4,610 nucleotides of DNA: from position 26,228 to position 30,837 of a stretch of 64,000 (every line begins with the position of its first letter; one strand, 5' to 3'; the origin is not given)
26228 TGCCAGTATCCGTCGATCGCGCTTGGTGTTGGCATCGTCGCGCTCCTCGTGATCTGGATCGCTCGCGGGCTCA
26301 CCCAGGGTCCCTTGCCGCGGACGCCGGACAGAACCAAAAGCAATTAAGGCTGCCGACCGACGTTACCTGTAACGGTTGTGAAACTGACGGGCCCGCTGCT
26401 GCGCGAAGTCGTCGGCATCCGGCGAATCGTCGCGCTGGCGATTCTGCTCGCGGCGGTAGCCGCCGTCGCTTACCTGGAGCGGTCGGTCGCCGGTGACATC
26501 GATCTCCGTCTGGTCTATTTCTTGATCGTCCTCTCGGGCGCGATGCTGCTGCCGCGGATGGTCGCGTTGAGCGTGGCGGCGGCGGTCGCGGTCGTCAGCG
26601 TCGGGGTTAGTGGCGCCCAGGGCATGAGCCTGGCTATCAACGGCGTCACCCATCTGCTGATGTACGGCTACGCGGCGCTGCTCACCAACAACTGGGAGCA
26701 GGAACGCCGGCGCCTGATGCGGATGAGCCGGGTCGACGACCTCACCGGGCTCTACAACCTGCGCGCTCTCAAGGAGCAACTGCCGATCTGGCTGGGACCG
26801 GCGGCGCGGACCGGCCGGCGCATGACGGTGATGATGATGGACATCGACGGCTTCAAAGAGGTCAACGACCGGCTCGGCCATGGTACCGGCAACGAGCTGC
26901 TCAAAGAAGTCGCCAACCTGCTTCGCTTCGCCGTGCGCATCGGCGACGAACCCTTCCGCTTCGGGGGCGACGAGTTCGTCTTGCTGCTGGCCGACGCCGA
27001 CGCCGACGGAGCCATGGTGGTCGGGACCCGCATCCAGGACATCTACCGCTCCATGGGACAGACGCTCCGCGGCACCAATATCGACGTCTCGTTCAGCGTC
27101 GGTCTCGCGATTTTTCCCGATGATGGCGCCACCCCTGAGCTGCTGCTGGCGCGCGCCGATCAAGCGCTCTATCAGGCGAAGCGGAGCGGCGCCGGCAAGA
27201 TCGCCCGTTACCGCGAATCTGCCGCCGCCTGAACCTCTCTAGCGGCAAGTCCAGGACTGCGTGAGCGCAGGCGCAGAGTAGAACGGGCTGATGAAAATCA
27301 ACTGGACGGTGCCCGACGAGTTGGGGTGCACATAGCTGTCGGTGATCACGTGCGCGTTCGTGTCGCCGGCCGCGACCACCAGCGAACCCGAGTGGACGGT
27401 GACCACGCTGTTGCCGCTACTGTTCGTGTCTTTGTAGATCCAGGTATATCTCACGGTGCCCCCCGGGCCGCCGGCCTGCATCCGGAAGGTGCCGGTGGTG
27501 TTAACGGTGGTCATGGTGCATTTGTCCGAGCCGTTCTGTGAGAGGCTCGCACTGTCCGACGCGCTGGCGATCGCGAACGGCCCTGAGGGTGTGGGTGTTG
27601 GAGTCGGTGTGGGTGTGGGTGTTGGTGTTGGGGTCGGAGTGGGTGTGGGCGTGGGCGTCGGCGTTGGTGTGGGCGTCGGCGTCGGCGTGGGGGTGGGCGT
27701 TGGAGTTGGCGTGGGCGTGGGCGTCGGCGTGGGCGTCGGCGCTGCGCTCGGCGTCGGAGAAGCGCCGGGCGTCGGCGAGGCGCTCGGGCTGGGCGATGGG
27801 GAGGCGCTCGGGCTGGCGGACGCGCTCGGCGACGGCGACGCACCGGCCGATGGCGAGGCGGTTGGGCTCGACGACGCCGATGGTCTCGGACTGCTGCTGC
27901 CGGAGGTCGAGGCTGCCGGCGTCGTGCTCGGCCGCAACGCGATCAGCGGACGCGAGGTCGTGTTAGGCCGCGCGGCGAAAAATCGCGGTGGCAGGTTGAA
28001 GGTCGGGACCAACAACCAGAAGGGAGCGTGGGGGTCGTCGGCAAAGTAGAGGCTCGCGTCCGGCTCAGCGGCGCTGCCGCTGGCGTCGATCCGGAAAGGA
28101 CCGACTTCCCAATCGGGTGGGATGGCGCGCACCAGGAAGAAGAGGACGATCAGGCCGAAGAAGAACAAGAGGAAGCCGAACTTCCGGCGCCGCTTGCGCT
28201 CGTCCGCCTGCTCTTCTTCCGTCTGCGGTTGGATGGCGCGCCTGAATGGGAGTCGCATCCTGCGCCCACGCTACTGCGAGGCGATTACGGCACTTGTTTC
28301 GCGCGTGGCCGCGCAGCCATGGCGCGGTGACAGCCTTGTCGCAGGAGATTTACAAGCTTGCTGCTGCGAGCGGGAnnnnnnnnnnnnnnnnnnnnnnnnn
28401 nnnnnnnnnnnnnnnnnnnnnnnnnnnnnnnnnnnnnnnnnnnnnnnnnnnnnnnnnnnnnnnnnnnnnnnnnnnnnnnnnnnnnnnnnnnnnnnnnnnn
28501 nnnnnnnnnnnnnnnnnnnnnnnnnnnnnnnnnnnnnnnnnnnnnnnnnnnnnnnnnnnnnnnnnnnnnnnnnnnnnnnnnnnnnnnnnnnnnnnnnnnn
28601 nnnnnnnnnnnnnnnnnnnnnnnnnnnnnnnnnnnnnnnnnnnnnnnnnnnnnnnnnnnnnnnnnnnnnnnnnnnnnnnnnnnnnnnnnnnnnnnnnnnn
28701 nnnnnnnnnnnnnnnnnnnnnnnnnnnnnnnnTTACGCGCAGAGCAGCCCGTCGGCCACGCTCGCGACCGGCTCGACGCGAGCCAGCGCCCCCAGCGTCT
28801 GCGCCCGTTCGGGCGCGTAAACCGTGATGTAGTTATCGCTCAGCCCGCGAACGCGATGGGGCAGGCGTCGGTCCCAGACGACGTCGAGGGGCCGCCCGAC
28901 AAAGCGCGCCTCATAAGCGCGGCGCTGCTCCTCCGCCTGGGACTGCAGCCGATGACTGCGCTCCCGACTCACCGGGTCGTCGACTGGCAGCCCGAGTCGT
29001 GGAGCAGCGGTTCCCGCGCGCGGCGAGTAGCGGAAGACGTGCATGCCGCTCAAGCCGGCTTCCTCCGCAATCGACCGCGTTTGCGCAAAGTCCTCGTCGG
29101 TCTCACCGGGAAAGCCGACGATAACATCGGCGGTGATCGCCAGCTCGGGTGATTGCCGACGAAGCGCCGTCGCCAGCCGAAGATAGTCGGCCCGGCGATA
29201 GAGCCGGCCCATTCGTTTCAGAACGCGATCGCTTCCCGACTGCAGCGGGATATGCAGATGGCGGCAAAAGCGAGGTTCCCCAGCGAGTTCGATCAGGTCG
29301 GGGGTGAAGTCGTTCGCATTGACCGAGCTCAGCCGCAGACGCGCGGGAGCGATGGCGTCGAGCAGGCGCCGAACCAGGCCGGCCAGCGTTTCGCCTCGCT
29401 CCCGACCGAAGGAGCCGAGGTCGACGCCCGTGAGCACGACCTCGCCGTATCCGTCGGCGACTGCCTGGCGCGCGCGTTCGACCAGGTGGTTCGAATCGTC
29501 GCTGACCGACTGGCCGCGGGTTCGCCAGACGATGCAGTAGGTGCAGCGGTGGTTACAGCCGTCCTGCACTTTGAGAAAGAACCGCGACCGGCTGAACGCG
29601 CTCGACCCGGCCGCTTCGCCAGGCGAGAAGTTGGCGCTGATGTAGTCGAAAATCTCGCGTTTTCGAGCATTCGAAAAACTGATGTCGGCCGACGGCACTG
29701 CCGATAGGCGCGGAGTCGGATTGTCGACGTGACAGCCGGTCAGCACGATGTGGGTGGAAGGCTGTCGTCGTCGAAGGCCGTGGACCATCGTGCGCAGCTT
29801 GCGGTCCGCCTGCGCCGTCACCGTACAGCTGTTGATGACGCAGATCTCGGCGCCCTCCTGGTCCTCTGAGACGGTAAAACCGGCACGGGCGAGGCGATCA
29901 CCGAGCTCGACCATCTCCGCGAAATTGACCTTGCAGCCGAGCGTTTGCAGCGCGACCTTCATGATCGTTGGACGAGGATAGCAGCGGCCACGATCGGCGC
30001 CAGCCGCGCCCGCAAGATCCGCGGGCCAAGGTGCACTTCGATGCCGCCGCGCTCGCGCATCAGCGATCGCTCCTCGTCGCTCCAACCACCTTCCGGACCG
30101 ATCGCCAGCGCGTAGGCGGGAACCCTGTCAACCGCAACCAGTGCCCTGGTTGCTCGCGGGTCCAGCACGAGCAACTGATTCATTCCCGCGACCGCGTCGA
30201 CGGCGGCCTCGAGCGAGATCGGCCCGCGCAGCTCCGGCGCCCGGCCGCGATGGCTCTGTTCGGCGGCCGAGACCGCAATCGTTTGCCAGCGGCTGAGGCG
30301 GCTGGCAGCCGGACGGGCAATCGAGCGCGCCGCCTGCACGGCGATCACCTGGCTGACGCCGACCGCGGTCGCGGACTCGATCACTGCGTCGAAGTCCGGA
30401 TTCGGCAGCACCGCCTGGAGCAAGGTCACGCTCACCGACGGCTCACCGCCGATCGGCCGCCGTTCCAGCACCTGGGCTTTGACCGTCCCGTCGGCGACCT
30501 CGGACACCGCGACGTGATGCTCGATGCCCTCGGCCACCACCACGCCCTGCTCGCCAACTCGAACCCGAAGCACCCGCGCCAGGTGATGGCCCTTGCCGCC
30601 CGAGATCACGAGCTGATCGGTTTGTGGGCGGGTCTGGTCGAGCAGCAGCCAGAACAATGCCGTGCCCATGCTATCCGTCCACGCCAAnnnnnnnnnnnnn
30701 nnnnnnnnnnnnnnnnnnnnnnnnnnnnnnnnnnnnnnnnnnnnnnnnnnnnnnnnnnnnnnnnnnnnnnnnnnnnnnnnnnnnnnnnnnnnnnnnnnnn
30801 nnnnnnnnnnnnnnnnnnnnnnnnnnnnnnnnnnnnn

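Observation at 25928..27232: Prepilin peptidase reduced to its N-terminal Zn-ribbon domain, followed in frame after one TAA by an SD-less membrane GGDEF gene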

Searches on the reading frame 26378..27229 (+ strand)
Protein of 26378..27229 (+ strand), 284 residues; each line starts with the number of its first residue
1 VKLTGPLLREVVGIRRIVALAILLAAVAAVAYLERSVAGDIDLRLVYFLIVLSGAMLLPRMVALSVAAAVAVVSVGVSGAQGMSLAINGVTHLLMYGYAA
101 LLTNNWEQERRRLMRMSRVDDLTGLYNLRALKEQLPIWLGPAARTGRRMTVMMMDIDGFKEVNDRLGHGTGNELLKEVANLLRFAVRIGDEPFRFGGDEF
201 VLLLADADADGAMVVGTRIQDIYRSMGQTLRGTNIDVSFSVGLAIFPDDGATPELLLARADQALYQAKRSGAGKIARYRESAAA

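Call 3: search_protein_families(library=pfam, proteins=[window:26378-27229:+], max_evalue=1)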
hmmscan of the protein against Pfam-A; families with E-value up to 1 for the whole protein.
seq(284 aa): 3 families
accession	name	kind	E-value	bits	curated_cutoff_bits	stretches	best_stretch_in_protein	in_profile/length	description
PF00990.26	GGDEF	-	1.8e-40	138.8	23.8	1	119-272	3-159/161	Diguanylate cyclase, GGDEF domain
PF22335.1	Cas10-Cmr2_palm2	-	0.059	13.9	27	1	196-271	58-127/133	Cas10/Cmr2, second palm domain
PF07457.16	DUF1516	-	0.13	12.9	30.5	1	20-70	10-65/108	Protein of unknown function (DUF1516)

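Call 6: find_homologous_proteins(query=window:26378-27229:+, max_evalue=0.001)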
Query seq(284 aa) (284 aa): 2127 proteins with E <= 0.001 among 8000 candidates; the best 120 are listed.
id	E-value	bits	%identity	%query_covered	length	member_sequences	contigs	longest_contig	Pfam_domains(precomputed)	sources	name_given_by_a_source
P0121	3.4e-174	595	100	100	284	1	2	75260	PF00990.27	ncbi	ncbi:MAG TPA: GGDEF domain-containing protein [Candidatus Dormibacteraeota bacterium]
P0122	1.2e-173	594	100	100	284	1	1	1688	PF00990.27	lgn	-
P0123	9.8e-165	564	91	100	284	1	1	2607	PF00990.27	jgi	jgi:diguanylate cyclase (GGDEF)-like protein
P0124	3.8e-164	562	92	100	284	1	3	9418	PF00990.27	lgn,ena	-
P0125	5.4e-164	562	92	100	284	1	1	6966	PF00990.27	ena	-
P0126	1.6e-163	560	92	100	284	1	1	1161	PF00990.27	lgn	-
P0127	1.9e-163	560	91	100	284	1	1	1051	PF00990.27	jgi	jgi:diguanylate cyclase (GGDEF)-like protein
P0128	3.6e-163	559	92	100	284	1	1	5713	PF00990.27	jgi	jgi:diguanylate cyclase (GGDEF)-like protein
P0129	4.1e-162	556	91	100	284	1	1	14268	PF00990.27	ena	-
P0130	3.3e-160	550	89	100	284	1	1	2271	PF00990.27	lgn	-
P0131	4.2e-160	549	88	100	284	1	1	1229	PF00990.27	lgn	-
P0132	5.1e-155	533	86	100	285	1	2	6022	PF00990.27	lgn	-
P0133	1.2e-150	518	84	100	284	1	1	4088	PF00990.27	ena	-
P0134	1.3e-149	515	83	100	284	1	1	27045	PF00990.27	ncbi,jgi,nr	ncbi:MAG TPA: GGDEF domain-containing protein [Candidatus Dormibacteraeota bacterium]|jgi:diguanylat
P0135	6.2e-149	513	81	100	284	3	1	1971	PF00990.27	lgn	-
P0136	9.7e-148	509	83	98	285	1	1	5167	PF00990.27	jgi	jgi:diguanylate cyclase (GGDEF)-like protein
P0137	2.1e-147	508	81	100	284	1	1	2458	PF00990.27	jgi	-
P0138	2.1e-147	508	80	100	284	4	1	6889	PF00990.27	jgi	jgi:diguanylate cyclase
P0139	6.5e-147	506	80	100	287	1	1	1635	PF00990.27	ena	-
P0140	7.4e-147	506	82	100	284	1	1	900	PF00990.27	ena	-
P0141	1.6e-146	505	79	100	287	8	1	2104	PF00990.27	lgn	-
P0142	3.0e-146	504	81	100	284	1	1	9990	PF00990.27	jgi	jgi:diguanylate cyclase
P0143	4.1e-146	503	82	100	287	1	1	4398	PF00990.27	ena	-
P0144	2.6e-145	501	82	98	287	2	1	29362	PF00990.27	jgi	jgi:diguanylate cyclase (GGDEF)-like protein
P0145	3.5e-145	500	79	100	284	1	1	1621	PF00990.27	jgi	jgi:diguanylate cyclase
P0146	5.6e-145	500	80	100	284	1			PF00990.27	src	-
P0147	5.6e-145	500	80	100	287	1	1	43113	PF00990.27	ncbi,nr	ncbi:MAG TPA: GGDEF domain-containing protein [Candidatus Acidoferrum sp.]|nr:GGDEF domain-containin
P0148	1.3e-144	498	81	100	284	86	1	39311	PF00990.27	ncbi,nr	ncbi:MAG TPA: GGDEF domain-containing protein [Candidatus Dormibacteraeota bacterium]|nr:GGDEF domai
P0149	1.4e-144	498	79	100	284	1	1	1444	PF00990.27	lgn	-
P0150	1.6e-144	498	80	100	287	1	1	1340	PF00990.27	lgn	-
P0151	5.8e-144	496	79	100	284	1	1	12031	PF00990.27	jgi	jgi:diguanylate cyclase (GGDEF)-like protein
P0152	1.2e-143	495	80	100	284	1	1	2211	PF00990.27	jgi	jgi:diguanylate cyclase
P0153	2.3e-143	494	79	98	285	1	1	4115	PF00990.27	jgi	jgi:diguanylate cyclase (GGDEF)-like protein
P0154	2.3e-143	494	79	100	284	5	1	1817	PF00990.27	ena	-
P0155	2.8e-143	494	77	100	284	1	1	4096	PF00990.27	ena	-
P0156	3.1e-143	494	82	98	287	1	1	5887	PF00990.27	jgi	jgi:diguanylate cyclase (GGDEF)-like protein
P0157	3.3e-143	494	77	100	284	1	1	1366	PF00990.27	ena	-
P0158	4.8e-143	493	79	100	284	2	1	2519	PF00990.27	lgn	-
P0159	5.8e-143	493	80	98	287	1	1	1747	PF00990.27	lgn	-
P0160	8.0e-143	493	80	100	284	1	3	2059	PF00990.27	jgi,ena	-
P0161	1.2e-142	492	78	100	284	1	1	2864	PF00990.27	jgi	jgi:diguanylate cyclase (GGDEF)-like protein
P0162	1.2e-142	492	78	100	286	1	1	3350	PF00990.27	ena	-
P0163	1.2e-142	492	80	100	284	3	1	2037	PF00990.27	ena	-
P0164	1.3e-142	492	79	100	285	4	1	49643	PF00990.27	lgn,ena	-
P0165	1.4e-142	492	78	100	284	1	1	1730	PF00990.27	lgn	-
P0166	1.6e-142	492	79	100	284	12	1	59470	PF00990.27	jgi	jgi:diguanylate cyclase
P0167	1.6e-142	492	78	100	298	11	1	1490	PF00990.27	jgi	jgi:diguanylate cyclase (GGDEF)-like protein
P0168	3.1e-142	491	78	100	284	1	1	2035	PF00990.27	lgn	-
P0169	3.5e-142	491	80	100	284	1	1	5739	PF00990.27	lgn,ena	-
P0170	3.8e-142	490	79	100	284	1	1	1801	PF00990.27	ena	-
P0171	3.9e-142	490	79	100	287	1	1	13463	PF00990.27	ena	-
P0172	7.0e-142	490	78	100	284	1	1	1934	PF00990.27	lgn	-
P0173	8.2e-142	489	78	100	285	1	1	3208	PF00990.27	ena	-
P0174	1.6e-141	488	78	98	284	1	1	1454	PF00990.27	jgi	jgi:diguanylate cyclase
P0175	1.7e-141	488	78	100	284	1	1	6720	PF00990.27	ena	-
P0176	1.7e-141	488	78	98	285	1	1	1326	PF00990.27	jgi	-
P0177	1.8e-141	488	78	100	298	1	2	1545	PF00990.27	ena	-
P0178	1.9e-141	488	79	100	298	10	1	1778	PF00990.27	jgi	jgi:diguanylate cyclase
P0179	1.9e-141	488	79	100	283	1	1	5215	PF00990.27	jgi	jgi:diguanylate cyclase (GGDEF)-like protein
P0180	2.2e-141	488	78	98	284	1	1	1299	PF00990.27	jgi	jgi:diguanylate cyclase (GGDEF)-like protein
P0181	2.6e-141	488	78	98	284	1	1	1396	PF00990.27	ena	-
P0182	2.6e-141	488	78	100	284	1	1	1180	PF00990.27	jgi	jgi:diguanylate cyclase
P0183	3.2e-141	487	79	100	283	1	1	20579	PF00990.27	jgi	jgi:diguanylate cyclase (GGDEF)-like protein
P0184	3.5e-141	487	81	98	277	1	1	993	PF00990.27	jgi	jgi:diguanylate cyclase (GGDEF)-like protein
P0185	4.5e-141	487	80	100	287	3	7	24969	PF00990.27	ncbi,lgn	-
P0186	4.8e-141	487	77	100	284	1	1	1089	PF00990.27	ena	-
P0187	4.9e-141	487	79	100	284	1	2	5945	PF00990.27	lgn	-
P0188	5.8e-141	487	78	100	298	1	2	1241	PF00990.27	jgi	jgi:diguanylate cyclase (GGDEF)-like protein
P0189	5.8e-141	486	78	100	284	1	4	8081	PF00990.27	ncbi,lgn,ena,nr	ncbi:MAG TPA: GGDEF domain-containing protein [Candidatus Angelobacter sp.]|nr:GGDEF domain-containi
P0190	6.3e-141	486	79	100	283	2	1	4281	PF00990.27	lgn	-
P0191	7.2e-141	486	77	100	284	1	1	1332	PF00990.27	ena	-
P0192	8.7e-141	486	78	100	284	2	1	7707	PF00990.27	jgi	jgi:diguanylate cyclase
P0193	9.3e-141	486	78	98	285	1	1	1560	PF00990.27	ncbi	-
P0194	1.2e-140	485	78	100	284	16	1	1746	PF00990.27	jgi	jgi:diguanylate cyclase (GGDEF)-like protein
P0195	1.5e-140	485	78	98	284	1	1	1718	PF00990.27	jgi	jgi:diguanylate cyclase (GGDEF)-like protein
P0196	1.7e-140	485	77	100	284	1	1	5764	PF00990.27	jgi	jgi:diguanylate cyclase (GGDEF)-like protein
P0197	2.1e-140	485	79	100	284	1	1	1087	PF00990.27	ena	-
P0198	2.3e-140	485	78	100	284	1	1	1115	PF00990.27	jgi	jgi:diguanylate cyclase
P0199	2.5e-140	484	78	100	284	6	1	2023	PF00990.27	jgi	jgi:diguanylate cyclase (GGDEF)-like protein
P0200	2.7e-140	484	77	100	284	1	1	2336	PF00990.27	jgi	jgi:diguanylate cyclase (GGDEF)-like protein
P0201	2.9e-140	484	77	100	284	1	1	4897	PF00990.27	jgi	jgi:diguanylate cyclase (GGDEF)-like protein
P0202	3.4e-140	484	78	100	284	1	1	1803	PF00990.27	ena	-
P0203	4.4e-140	484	78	100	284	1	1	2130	PF00990.27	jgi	jgi:diguanylate cyclase (GGDEF)-like protein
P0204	4.5e-140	484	78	100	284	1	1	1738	PF00990.27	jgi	jgi:diguanylate cyclase (GGDEF)-like protein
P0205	4.6e-140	484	78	100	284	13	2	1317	PF00990.27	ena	-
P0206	6.1e-140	483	76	100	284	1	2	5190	PF00990.27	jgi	jgi:diguanylate cyclase (GGDEF)-like protein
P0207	8.0e-140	483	78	100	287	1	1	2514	PF00990.27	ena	-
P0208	9.0e-140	483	75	100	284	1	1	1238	PF00990.27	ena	-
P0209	1.2e-139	482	77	100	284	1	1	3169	PF00990.27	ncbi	-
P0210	1.2e-139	482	77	100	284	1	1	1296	PF00990.27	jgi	jgi:diguanylate cyclase (GGDEF)-like protein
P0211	1.3e-139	482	78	99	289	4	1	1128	PF00990.27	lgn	-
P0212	1.3e-139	482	77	100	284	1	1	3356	PF00990.27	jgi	jgi:diguanylate cyclase (GGDEF)-like protein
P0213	1.5e-139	482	78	100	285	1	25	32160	PF00990.27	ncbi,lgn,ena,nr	ncbi:MAG: GGDEF domain-containing protein [Chloroflexi bacterium]|nr:MAG: GGDEF domain-containing pr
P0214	1.7e-139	482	78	100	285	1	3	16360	PF00990.27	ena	-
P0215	1.9e-139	482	78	100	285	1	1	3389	PF00990.27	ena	-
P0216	1.9e-139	482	79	100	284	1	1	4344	PF00990.27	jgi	jgi:diguanylate cyclase (GGDEF)-like protein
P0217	2.0e-139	481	78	100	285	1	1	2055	PF00990.27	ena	-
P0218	2.2e-139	481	78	100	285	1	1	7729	PF00990.27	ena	-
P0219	2.4e-139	481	77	100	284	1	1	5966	PF00990.27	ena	-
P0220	2.4e-139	481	77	100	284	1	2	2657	PF00990.27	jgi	jgi:diguanylate cyclase (GGDEF)-like protein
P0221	2.4e-139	481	79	100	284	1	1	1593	PF00990.27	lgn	-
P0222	2.7e-139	481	78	100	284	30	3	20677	PF00990.27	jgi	-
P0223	3.0e-139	481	77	100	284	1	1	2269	PF00990.27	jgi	jgi:diguanylate cyclase (GGDEF)-like protein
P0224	3.1e-139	481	78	100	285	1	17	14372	PF00990.27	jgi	-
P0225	3.3e-139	481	77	100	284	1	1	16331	PF00990.27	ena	-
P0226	3.3e-139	481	78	100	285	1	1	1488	PF00990.27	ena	-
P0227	3.3e-139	481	77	98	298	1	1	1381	PF00990.27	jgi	jgi:diguanylate cyclase (GGDEF)-like protein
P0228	3.5e-139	481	78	100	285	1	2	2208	PF00990.27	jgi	-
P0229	4.6e-139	480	82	95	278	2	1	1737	PF00990.27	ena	-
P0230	5.7e-139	480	77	100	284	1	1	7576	PF00990.27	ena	-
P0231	7.2e-139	480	77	100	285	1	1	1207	PF00990.27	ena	-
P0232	7.8e-139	480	77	98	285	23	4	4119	PF00990.27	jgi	-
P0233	7.9e-139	480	77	100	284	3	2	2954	PF00990.27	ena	-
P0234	8.2e-139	479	77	100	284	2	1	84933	PF00990.27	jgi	jgi:diguanylate cyclase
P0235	9.2e-139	479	79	100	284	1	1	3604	PF00990.27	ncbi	-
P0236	1.0e-138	479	77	100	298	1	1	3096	PF00990.27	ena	-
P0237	1.1e-138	479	77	100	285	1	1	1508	PF00990.27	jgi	-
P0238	1.2e-138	479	77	100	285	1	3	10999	PF00990.27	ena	-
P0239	1.2e-138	479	77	100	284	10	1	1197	PF00990.27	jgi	jgi:diguanylate cyclase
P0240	1.2e-138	479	77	98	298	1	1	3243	PF00990.27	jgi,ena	-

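Call 48: search_protein_families(library=ncbifam, proteins=[window:26378-27229:+], max_evalue=0.001)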
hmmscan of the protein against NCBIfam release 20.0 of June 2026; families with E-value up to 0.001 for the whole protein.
window:26378-27229:+ (284 aa): 21 families
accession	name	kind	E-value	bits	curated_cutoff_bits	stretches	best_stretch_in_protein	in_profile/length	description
TIGR00254.1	GGDEF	domain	4.2e-41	140.4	37.4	1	114-275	2-164/168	diguanylate cyclase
NF038266.1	diguan_SiaD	equivalog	1.7e-38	132.4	290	1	111-273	88-250/252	biofilm regulation diguanylate cyclase SiaD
NF007135.0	PRK09581.1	equivalog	2.6e-38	132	474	1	108-276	283-453/457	PleD family two-component system response regulator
NF007423.1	PRK09966.1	equivalog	2.9e-37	128.5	325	1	103-268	225-390/390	diguanylate cyclase DgcN/YfiN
NF007380.0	PRK09894.1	equivalog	1.3e-33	116.7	256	1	106-280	118-289/296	diguanylate cyclase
NF007298.0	PRK09776.1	equivalog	5.9e-30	103.9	1135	1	111-282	678-849/1111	diguanylate cyclase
NF051473.1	DigCycDgcsShew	equivalog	4.5e-29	101.7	400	1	118-272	136-285/291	diguanylate cyclase DgcS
NF041606.1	dguan_cyc_DgcA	equivalog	1.9e-28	99.4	370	1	147-275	208-336/340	diguanylate cyclase DgcA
NF045675.1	PhdiestaseDibA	equivalog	7.1e-27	94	980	1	109-281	195-367/623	phosphodiesterase DibA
NF007599.0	PRK10245.1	equivalog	1.2e-25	89.8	402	1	39-273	136-365/371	diguanylate cyclase AdrA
NF040885.1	diguan_DgcJ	equivalog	1.3e-25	90.2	500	1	111-270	335-488/493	diguanylate cyclase DgcJ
NF007474.0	PRK10060.1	equivalog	1e-24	86.8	782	1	109-275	229-392/663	cyclic di-GMP phosphodiesterase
NF047654.1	DiguCycDgcRLepto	equivalog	1.2e-24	86.7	500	1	111-275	127-293/295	diguanylate cyclase DgcR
NF047872.1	GGDEF_GdpS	equivalog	1.5e-19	70.4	400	1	111-275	181-347/355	GGDEF domain-containing protein GdpS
NF011955.1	PRK15426.1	equivalog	3.5e-19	68.4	408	1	118-276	399-559/564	cellulose biosynthesis regulator diguanylate cyclase DgcQ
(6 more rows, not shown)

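Call 57: predict_structure(alignment_id=A2)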
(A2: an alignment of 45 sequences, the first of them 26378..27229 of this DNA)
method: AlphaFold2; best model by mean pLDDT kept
length: 284 residues; sequences in the alignment: 45
mean_pLDDT: 70.0   pTM: 0.51
mean pLDDT of the five models: 70.0, 67.8, 64.4, 60.0, 59.8
residues with pLDDT >= 90: 0; 70-90: 164; 50-70: 101; < 50: 19
segments of 3 or more residues with pLDDT < 50: 1-4, 113-120, 187-189
pLDDT, mean of each block of 10 residues (from residue 1): 46 65 72 65 71 72 77 71 73 75 60 46 60 74 78 80 67 69 57 68 75 78 63 66 86 84 86 82 55
secondary structure, 60 per line:
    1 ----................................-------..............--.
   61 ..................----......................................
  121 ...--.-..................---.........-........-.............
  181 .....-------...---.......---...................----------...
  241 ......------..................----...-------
elements in order: H5-36 H44-57 H60-78 H83-123 H128-145 E149-157 H159-166 H168-185 E193-195 E199-205 H209-227 E238-246 H253-270 E275-277

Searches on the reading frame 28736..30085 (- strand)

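Call 20: search_protein_families(library=pfam, proteins=[window:28736-30085:-], max_evalue=0.01)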
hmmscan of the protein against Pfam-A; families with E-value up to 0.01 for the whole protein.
window:28736-30085:- (450 aa): 2 families
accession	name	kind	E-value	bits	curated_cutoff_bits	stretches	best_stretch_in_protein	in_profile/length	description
PF04055.27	Radical_SAM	-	5.5e-23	82.4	29.5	1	172-336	2-162/166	Radical SAM superfamily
PF00919.26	UPF0004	-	5.1e-19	68.5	27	1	43-130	1-89/98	Uncharacterized protein family UPF0004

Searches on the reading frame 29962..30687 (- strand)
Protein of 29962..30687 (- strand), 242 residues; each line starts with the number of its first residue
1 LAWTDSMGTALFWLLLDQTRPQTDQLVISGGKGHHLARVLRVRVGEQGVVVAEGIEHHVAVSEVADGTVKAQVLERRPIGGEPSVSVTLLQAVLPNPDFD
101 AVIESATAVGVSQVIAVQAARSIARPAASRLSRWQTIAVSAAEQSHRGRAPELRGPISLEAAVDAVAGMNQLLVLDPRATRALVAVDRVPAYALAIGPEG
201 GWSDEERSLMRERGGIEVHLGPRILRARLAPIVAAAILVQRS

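Call 20: search_protein_families(library=pfam, proteins=[window:29962-30687:-], max_evalue=0.01)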
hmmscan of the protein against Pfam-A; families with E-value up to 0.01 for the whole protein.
window:29962-30687:- (242 aa): 2 families
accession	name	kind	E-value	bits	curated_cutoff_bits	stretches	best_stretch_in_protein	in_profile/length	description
PF04452.19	Methyltrans_RNA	-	9e-38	129.9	23.9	1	84-238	4-164/165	RNA methyltransferase domain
PF20260.4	PUA_4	-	0.0011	19.5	23.9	1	30-72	3-46/48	RNA methyltransferase PUA domain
